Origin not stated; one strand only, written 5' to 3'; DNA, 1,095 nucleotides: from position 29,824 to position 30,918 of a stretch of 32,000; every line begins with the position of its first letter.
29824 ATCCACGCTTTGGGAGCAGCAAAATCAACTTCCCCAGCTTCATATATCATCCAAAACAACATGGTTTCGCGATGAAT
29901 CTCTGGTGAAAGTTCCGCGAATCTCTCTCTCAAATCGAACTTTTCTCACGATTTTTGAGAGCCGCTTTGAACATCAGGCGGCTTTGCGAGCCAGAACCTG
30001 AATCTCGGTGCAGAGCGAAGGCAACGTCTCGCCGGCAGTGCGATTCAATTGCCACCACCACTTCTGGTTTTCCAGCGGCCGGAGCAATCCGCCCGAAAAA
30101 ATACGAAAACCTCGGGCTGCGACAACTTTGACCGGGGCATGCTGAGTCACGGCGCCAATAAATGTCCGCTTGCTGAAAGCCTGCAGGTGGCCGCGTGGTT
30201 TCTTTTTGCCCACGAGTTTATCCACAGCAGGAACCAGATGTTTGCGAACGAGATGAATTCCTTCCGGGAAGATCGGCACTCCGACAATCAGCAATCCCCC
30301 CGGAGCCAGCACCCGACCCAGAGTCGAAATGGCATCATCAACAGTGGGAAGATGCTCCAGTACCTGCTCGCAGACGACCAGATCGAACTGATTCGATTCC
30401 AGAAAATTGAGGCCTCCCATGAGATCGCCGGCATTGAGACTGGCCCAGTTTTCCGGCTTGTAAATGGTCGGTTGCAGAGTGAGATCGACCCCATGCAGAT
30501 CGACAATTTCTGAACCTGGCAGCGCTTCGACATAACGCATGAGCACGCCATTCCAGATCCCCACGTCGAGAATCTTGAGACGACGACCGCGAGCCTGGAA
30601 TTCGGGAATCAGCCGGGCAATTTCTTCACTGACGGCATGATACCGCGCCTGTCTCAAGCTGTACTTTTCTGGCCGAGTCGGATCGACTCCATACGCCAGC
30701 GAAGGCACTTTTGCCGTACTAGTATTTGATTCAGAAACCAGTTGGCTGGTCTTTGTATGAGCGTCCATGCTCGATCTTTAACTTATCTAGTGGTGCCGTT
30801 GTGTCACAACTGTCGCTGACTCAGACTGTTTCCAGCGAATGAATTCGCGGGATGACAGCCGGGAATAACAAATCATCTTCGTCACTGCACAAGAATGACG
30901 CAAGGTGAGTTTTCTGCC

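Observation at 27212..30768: Methyltransferase / PlcP-type phosphoesterase / BtaA-like cluster: candidate one-locus phospholipid-to-betaine-lipid remodelling module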

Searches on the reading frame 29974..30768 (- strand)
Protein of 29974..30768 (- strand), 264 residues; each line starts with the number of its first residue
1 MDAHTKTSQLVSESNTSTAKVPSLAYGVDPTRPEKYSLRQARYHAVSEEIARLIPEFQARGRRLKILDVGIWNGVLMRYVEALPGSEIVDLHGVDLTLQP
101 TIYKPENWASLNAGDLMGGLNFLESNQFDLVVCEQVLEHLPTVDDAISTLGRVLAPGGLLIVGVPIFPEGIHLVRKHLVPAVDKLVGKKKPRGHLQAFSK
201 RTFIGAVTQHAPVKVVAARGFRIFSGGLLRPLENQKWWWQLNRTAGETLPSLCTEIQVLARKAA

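Call 3: search_protein_families(library=pfam, proteins=[window:29974-30768:-], max_evalue=0.01)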
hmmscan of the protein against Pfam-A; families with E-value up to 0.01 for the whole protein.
window:29974-30768:- (264 aa): 5 families
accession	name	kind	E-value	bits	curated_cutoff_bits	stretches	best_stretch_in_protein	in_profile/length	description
PF13489.12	Methyltransf_23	-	5.8e-11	42.8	27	1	43-165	6-119/164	Methyltransferase domain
PF08241.18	Methyltransf_11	-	2.5e-09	38.1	21.2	1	67-162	1-95/95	Methyltransferase domain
PF08242.18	Methyltransf_12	-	4.3e-08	34.2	30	1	93-160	25-98/98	Methyltransferase domain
PF13649.12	Methyltransf_25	-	1.3e-05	26.3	27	1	66-158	1-97/97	Methyltransferase domain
PF13847.12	Methyltransf_31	-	0.00048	20.3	27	1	123-163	70-110/145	Methyltransferase domain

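Call 4: search_protein_families(library=ncbifam, proteins=[window:29974-30768:-], max_evalue=0.01)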
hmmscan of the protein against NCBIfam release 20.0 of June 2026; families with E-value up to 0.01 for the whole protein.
window:29974-30768:- (264 aa): 5 families
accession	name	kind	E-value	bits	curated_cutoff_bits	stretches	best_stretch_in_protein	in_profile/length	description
NF045667.1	MTase_DVU1556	equivalog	3.3e-07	30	155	1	61-162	21-119/213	DVU_1556 family methyltransferase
TIGR01983.1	UbiG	equivalog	1.1e-05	24.9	102.95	1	43-162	30-151/228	bifunctional 2-polyprenyl-6-hydroxyphenol methylase/3-demethylubiquinol 3-O-methyltransferase UbiG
TIGR02081.1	metW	equivalog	0.00015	21.4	189.5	1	63-167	14-112/194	methionine biosynthesis protein MetW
NF040539.1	AST_met_ArsM_2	exception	0.0013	18.6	240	1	120-161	122-162/262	putative arsinothricin biosynthesis methyltransferase ArsM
NF041650.1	nod_mtase_NodS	equivalog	0.0028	17.4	300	1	121-163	95-140/190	nodulation methyltransferase NodS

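Call 13: find_homologous_proteins(query=window:29974-30768:-)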
Query window:29974-30768:- (264 aa): 715 proteins with E <= 0.001 among 4446 candidates; the best 120 are listed.
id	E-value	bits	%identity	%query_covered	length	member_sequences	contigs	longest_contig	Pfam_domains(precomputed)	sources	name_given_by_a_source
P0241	5.7e-169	578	98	100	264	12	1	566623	PF13489.13,PF13649.13,PF08241.19,PF08242.19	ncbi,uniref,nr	ncbi:class I SAM-dependent methyltransferase [Planctopirus hydrillae]|uniref:Methyltransferase type 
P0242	8.1e-145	499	90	91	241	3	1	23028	PF13489.13,PF13649.13,PF08241.19,PF08242.19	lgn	-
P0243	5.5e-108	378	63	99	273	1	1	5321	PF13847.13,PF13489.13,PF13649.13,PF08241.19,PF08242.19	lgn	-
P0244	1.3e-105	371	65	94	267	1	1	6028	PF13489.13,PF13649.13,PF08241.19,PF08242.19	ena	-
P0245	6.2e-102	359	64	92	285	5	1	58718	PF13847.13,PF13489.13,PF13649.13,PF08241.19,PF08242.19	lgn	-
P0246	1.7e-101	357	62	93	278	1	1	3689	PF13489.13,PF13649.13,PF08241.19,PF08242.19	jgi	jgi:SAM-dependent methyltransferase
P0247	2.1e-101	357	62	90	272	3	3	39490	PF13489.13,PF08241.19,PF08242.19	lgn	-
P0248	4.2e-101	356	65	91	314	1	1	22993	PF13847.13,PF13489.13,PF13649.13,PF08241.19,PF08242.19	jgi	jgi:SAM-dependent methyltransferase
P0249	7.0e-101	355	63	91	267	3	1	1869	PF13847.13,PF13489.13,PF13649.13,PF08241.19,PF08242.19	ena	-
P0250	1.4e-100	354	62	91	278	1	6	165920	PF13489.13,PF13649.13,PF08241.19,PF08242.19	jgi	jgi:SAM-dependent methyltransferase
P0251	2.0e-100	354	63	91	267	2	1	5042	PF13847.13,PF13489.13,PF13649.13,PF08241.19,PF08242.19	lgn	-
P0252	3.1e-100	353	62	91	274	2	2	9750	PF13489.13,PF08241.19,PF08242.19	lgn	-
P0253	4.5e-100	353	63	91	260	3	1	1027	PF13489.13,PF13649.13,PF08241.19,PF08242.19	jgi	jgi:SAM-dependent methyltransferase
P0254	7.4e-100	352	63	98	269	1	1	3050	PF13847.13,PF13489.13,PF13649.13,PF08241.19,PF08242.19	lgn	-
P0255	8.1e-100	352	63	95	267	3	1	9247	PF13489.13,PF13649.13,PF08241.19,PF08242.19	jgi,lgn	jgi:SAM-dependent methyltransferase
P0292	2.1e-86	308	55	94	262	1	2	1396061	PF13847.13,PF13489.13,PF13649.13,PF08241.19,PF08242.19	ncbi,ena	-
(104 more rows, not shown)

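Call 28: find_encoding_contigs(protein=P0241, flank=10000, max_places=3)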
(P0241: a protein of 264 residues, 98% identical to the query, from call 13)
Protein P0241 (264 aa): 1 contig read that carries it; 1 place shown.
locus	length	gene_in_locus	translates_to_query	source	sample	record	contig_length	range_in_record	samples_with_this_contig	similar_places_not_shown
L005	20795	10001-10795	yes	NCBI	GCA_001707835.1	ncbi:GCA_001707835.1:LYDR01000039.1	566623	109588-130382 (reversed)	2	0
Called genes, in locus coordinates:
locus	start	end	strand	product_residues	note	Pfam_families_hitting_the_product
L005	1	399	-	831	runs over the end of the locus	-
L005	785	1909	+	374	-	PF00465:Fe-ADH, PF13685:Fe-ADH_2, PF01761:DHQ_synthase, PF24621:DHQS_C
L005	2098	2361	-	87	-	-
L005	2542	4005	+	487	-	PF25919:BSH_CusB (faint), PF25917:BSH_RND, PF25876:HH_MFP_RND (weak), PF25944:Beta-barrel_RND, PF25967:RND-MFP_C, PF25989:YknX_C (weak)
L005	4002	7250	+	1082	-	PF00873:ACR_tran, PF03176:MMPL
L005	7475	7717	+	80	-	PF02604:PhdYeFM_antitox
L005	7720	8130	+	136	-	PF01850:PIN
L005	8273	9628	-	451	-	PF06439:3keto-disac_hyd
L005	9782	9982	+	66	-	-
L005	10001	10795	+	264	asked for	PF13489:Methyltransf_23, PF13649:Methyltransf_25 (faint), PF08241:Methyltransf_11, PF08242:Methyltransf_12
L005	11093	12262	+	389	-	PF00149:Metallophos, PF12850:Metallophos_2 (faint)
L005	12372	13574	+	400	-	PF11899:DUF3419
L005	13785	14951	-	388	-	-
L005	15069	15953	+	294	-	PF10108:DNA_pol_B_exo2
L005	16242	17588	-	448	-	-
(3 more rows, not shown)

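Call 42: find_encoding_contigs(protein=P0250, flank=5000, max_places=1)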
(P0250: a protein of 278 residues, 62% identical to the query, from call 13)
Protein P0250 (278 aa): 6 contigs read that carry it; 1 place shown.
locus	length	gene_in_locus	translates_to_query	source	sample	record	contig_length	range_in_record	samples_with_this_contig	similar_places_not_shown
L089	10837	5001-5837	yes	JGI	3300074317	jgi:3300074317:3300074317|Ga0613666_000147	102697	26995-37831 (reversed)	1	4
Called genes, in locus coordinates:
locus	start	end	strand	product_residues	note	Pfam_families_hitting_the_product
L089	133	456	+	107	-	PF01740:STAS, PF13466:STAS_2 (weak)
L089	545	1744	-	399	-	PF07394:DUF1501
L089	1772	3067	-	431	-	PF08811:DUF1800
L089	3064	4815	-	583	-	-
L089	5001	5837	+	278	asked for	PF13489:Methyltransf_23, PF13649:Methyltransf_25 (weak), PF08241:Methyltransf_11, PF08242:Methyltransf_12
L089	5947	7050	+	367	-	-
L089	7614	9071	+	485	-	PF00909:Ammonium_transp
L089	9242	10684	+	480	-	PF00909:Ammonium_transp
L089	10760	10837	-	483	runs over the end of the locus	PF07394:DUF1501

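Call 43: find_encoding_contigs(protein=P0292, flank=5000, max_places=1)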
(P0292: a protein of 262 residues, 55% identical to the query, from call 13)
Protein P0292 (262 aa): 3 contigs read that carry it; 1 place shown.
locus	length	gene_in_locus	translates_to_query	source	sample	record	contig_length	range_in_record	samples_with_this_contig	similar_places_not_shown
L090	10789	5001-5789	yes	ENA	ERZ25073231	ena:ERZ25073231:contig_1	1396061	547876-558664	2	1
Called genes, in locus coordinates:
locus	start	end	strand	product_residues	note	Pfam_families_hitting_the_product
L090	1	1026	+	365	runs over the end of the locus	PF13439:Glyco_transf_4, PF13579:Glyco_trans_4_4, PF20706:GT4-conflict (weak), PF00534:Glycos_transf_1, PF13692:Glyco_trans_1_4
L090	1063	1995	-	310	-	PF05050:Methyltransf_21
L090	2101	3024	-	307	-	PF06293:Kdo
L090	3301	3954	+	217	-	PF03567:Sulfotransfer_2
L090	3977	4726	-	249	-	-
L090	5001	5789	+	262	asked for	PF13489:Methyltransf_23, PF13847:Methyltransf_31, PF08241:Methyltransf_11, PF08242:Methyltransf_12, PF13649:Methyltransf_25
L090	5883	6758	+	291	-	PF00535:Glycos_transf_2, PF13641:Glyco_tranf_2_3 (weak)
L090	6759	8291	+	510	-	PF13231:PMT_2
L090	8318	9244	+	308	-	PF06258:Mito_fiss_Elm1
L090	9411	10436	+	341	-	PF04389:Peptidase_M28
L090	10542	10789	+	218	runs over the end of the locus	-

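Call 44: find_encoding_contigs(protein=P0245, flank=5000, max_places=1)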
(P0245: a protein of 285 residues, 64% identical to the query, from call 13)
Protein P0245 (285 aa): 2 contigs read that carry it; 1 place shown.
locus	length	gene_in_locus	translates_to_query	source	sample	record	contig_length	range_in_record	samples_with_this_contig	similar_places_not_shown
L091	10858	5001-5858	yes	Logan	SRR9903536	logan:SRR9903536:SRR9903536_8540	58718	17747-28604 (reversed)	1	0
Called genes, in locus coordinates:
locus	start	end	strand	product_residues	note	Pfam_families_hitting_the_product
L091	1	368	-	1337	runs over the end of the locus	PF00069:Pkinase, PF07714:PK_Tyr_Ser-Thr, PF03109:ABC1 (weak)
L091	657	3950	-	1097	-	PF07635:PSCyt1, PF13442:Cytochrome_CBB3 (faint), PF07583:PSCyt2, PF07587:PSD1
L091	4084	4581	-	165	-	PF02469:Fasciclin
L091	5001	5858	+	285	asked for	PF13489:Methyltransf_23, PF08241:Methyltransf_11, PF08242:Methyltransf_12, PF13649:Methyltransf_25 (weak), PF13847:Methyltransf_31 (weak)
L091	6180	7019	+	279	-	-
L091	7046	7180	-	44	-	-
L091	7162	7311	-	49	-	-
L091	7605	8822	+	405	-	-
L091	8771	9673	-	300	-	-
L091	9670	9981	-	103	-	PF09862:DUF2089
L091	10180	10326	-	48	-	-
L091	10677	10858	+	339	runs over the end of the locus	PF01380:SIS (faint)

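Call 76: search_solved_structures(query=window:29974-30768:-, max_evalue=0.01)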
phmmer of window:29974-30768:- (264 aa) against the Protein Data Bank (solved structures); distinct sequences matched with E-value up to 0.01: 3.
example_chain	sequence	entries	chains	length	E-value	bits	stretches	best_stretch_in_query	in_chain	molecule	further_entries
6uak_A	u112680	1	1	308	6.2e-05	25.9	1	38-160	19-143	SAM dependent methyltransferase LahSB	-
8zc8_A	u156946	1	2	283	0.0054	19.5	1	123-179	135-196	MitM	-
21zq_A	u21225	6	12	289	0.0057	19.4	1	123-179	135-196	MitM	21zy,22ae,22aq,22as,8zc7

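Call 78: find_encoding_contigs(protein=P0242, flank=8000, max_places=2)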
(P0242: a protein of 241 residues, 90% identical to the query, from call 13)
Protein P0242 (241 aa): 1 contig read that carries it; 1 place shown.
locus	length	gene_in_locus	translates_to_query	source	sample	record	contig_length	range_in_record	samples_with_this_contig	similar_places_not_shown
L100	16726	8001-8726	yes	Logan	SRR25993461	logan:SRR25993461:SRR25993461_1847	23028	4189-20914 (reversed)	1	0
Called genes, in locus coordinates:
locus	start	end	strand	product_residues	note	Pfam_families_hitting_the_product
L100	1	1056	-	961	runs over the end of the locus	PF03176:MMPL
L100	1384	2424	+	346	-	PF20138:DUF6528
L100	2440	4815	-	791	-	PF03176:MMPL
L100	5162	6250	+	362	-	PF00465:Fe-ADH, PF13685:Fe-ADH_2, PF01761:DHQ_synthase, PF24621:DHQS_C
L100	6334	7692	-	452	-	PF06439:3keto-disac_hyd, PF20407:DUF1583_N (faint), PF06439:3keto-disac_hyd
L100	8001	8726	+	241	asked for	PF13489:Methyltransf_23, PF08241:Methyltransf_11, PF08242:Methyltransf_12, PF13649:Methyltransf_25 (weak)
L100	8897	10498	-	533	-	PF04295:GD_AH_second, PF20629:GD_AH_C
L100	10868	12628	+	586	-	-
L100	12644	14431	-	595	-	PF00069:Pkinase, PF07714:PK_Tyr_Ser-Thr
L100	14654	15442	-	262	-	PF01209:Ubie_methyltran, PF05175:MTS (weak), PF13489:Methyltransf_23, PF08241:Methyltransf_11, PF08242:Methyltransf_12, PF13649:Methyltransf_25, PF13847:Methyltransf_31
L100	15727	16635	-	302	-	PF01261:AP_endonuc_2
